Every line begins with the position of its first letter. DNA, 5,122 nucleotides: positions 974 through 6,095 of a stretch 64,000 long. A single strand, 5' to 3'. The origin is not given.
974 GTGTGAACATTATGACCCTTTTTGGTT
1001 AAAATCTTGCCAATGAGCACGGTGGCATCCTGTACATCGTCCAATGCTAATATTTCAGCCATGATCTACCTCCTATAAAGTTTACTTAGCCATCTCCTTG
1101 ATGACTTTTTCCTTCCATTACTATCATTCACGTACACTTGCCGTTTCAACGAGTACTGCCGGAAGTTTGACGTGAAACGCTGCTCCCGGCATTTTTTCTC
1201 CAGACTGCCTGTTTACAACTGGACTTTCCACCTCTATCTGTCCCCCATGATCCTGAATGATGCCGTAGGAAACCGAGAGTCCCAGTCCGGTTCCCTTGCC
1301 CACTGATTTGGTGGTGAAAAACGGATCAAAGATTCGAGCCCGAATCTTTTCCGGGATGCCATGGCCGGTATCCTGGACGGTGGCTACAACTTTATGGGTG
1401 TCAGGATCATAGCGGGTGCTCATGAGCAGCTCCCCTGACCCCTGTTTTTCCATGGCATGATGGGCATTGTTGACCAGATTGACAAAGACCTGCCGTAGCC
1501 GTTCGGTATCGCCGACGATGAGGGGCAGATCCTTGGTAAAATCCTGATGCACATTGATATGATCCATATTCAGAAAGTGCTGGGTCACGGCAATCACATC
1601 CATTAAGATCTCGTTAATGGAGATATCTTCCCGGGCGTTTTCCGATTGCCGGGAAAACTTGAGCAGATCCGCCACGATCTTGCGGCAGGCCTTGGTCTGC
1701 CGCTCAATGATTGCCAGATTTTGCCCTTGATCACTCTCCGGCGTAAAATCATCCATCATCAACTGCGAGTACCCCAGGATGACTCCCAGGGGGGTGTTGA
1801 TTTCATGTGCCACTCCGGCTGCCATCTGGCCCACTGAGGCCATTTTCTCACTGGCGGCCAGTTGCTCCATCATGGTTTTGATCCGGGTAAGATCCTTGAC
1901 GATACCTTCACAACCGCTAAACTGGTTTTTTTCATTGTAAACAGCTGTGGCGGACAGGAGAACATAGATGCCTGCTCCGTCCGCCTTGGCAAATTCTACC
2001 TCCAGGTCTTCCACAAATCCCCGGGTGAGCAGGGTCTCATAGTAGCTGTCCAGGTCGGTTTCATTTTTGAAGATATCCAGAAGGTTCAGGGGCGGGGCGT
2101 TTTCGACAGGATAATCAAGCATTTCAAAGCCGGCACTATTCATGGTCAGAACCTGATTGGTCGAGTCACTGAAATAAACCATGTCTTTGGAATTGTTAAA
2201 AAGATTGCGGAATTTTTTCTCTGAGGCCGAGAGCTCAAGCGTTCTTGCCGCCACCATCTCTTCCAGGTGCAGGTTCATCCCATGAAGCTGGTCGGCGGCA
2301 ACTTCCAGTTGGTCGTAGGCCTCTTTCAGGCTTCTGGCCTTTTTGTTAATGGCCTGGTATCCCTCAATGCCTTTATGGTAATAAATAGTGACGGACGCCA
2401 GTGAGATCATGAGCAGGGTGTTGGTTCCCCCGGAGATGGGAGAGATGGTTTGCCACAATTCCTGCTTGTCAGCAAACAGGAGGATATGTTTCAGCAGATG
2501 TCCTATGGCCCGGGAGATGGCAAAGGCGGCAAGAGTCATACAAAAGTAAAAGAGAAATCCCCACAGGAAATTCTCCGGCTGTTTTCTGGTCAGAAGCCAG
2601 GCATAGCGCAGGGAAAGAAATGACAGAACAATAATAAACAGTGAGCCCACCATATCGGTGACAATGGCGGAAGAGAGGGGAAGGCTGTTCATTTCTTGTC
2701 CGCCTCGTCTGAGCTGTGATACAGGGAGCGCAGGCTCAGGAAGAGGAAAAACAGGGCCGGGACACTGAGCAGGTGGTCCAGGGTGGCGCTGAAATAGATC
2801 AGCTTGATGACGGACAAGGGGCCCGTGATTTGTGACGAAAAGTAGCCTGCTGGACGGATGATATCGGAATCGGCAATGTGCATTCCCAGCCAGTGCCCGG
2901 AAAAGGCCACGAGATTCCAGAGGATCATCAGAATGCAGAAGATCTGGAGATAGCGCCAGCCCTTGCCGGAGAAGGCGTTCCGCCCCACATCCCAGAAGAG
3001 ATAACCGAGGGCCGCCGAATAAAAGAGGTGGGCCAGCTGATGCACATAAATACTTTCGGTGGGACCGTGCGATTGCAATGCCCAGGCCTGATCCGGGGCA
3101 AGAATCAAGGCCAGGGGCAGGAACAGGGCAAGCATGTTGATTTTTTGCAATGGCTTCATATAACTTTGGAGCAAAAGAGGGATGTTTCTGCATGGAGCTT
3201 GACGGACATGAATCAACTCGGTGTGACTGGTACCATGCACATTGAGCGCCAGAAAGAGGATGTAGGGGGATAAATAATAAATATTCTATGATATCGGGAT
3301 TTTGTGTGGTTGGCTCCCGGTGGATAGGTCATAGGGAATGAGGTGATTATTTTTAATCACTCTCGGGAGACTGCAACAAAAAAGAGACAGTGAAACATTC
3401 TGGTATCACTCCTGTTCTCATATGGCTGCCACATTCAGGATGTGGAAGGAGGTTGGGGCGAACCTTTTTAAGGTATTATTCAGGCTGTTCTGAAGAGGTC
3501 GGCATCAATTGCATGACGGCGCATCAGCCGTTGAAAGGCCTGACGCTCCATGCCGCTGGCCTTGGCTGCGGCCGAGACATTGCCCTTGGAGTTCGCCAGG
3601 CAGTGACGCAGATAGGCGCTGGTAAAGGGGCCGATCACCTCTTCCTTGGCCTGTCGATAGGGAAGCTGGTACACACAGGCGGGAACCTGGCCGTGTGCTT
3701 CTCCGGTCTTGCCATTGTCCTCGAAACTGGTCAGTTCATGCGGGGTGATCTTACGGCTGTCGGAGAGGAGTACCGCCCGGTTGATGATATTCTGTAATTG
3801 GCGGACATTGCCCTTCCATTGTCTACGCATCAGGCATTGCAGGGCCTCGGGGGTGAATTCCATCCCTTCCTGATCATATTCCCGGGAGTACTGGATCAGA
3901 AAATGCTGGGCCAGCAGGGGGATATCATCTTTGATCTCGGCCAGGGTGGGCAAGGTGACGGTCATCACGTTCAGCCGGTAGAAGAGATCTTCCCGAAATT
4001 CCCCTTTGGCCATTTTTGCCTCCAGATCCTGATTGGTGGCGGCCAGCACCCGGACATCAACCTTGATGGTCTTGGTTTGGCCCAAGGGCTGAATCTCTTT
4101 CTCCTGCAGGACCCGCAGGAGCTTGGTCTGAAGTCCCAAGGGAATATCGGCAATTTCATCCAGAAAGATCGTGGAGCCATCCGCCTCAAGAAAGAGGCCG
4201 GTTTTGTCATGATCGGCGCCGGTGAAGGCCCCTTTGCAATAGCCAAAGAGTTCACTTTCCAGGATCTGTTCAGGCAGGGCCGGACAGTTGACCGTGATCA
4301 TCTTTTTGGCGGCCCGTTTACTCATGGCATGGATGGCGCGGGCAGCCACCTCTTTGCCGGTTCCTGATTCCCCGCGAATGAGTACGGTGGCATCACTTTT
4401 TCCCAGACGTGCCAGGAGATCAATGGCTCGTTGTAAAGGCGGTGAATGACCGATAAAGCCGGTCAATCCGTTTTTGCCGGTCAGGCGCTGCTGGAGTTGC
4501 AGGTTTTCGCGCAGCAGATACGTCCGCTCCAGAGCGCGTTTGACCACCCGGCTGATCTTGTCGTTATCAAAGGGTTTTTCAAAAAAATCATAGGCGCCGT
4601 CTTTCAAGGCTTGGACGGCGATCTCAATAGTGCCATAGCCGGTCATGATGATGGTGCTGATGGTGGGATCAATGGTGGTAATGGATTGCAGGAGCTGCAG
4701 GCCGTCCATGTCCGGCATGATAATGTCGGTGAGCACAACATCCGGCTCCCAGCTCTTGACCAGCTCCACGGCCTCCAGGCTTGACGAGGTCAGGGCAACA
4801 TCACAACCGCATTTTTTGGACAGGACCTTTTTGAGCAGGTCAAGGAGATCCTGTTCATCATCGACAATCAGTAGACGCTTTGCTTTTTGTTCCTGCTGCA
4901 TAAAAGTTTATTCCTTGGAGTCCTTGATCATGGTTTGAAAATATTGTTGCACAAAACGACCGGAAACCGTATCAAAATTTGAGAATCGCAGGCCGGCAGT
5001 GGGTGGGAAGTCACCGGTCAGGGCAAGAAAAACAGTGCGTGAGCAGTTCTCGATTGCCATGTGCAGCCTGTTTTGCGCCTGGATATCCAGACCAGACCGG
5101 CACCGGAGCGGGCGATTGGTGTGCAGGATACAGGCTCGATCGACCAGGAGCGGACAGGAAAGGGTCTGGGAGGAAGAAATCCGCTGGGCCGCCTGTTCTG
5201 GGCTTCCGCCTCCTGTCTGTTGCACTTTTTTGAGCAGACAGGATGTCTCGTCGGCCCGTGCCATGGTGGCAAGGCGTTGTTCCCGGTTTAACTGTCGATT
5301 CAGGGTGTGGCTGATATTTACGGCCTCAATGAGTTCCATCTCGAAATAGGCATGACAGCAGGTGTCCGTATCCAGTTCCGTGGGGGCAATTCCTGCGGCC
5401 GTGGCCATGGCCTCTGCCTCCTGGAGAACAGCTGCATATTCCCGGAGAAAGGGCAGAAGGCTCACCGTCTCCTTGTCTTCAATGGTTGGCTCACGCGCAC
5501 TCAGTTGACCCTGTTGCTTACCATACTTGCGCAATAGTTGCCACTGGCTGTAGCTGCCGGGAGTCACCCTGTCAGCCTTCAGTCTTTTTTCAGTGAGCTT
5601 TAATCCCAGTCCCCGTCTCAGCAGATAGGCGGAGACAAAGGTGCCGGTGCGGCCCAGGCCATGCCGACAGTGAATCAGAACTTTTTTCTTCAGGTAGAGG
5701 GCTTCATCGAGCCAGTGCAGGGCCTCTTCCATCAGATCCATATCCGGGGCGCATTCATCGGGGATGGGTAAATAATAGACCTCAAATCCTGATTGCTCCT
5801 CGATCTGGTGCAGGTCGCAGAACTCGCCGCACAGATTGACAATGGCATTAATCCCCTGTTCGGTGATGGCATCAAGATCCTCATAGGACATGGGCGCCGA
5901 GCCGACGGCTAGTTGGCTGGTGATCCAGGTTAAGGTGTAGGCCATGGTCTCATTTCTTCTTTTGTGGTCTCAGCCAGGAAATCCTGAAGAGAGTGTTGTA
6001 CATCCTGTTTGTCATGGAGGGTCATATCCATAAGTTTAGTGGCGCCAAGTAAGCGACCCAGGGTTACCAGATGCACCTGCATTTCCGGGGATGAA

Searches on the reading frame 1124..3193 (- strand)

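Call 56: search_protein_families(library=pfam, proteins=[window:1124-3193:-], max_evalue=0.00001)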
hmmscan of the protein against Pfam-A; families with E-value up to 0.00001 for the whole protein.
window:1124-3193:- (689 aa): 4 families
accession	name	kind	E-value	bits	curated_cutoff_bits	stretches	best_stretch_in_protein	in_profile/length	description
PF02518.31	HATPase_c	-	3.1e-22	79.5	26.4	1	561-679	1-109/111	Histidine kinase-, DNA gyrase B-, and HSP90-like ATPase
PF00512.31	HisKA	-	7e-16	58.5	26.9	1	455-517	3-64/66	His Kinase A (phospho-acceptor) domain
PF00989.32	PAS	-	5.1e-07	30.1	22.6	1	327-434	2-112/113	PAS fold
PF13426.13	PAS_9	-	2.1e-06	28.4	27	1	337-436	2-102/103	PAS domain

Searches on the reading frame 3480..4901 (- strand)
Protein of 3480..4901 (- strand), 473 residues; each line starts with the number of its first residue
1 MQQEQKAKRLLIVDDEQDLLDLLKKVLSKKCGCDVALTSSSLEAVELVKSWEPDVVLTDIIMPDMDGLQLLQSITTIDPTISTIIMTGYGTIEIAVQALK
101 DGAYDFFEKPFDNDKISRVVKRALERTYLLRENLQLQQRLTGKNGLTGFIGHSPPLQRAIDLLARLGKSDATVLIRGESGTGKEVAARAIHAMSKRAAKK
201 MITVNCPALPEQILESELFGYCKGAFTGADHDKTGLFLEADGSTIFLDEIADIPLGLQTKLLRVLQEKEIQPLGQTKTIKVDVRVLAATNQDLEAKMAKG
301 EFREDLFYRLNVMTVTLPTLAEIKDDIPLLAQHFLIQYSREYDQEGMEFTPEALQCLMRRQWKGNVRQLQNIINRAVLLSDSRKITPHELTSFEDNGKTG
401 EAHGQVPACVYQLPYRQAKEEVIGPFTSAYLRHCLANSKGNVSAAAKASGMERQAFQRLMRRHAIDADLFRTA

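Call 56: search_protein_families(library=pfam, proteins=[window:3480-4901:-], max_evalue=0.00001)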
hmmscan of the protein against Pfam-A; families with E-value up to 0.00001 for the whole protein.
window:3480-4901:- (473 aa): 5 families
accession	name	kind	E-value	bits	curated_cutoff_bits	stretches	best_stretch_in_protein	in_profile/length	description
PF00158.32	Sigma54_activat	-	1.6e-68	230.1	20.2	1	150-315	2-167/168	Sigma-54 interaction domain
PF00072.30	Response_reg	-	3.5e-28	98.4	30.2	1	11-120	2-110/111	Response regulator receiver domain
PF25601.1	AAA_lid_14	-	4.3e-22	78.2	27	1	324-393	4-73/87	AAA+ ATPase lid domain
PF14532.12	Sigma54_activ_2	-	2.7e-16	60.5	25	1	150-320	1-138/138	Sigma-54 interaction domain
PF07728.20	AAA_5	-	6.4e-06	26.6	22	0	173-291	2-123/139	AAA domain (dynein-related subfamily)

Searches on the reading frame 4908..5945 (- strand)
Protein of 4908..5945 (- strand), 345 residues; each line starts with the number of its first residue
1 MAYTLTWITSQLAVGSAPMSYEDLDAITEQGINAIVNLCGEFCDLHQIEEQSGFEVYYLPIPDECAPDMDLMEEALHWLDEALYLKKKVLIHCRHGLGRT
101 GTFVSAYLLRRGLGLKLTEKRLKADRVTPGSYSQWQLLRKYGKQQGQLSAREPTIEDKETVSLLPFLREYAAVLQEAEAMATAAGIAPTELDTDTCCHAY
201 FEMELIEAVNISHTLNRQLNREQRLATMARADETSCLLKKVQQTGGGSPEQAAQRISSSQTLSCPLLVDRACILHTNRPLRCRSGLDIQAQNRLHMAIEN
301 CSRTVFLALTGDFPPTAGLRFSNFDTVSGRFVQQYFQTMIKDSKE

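Call 56: search_protein_families(library=pfam, proteins=[window:4908-5945:-], max_evalue=0.00001)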
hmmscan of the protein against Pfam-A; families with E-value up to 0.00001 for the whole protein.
window:4908-5945:- (345 aa): 4 families
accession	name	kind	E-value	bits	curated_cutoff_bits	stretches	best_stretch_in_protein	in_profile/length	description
PF22785.1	Tc-R-P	-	7.9e-18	65.4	27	1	21-112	13-105/106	Polymorphic toxin system, DSP-PTPase phosphatase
PF22784.1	PTP-SAK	-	3.8e-16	59.9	27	1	7-144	6-142/153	Swiss Army Knife protein, DSP-PTPase phosphatase domain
PF00782.25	DSPc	-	3.3e-11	43.6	33.5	1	24-111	11-98/133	Dual specificity phosphatase, catalytic domain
PF22741.1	PTP-NADK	-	1.1e-07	31.8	27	1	21-114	38-137/163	DSP-PTPase phosphatase fused to NAD+ Kinase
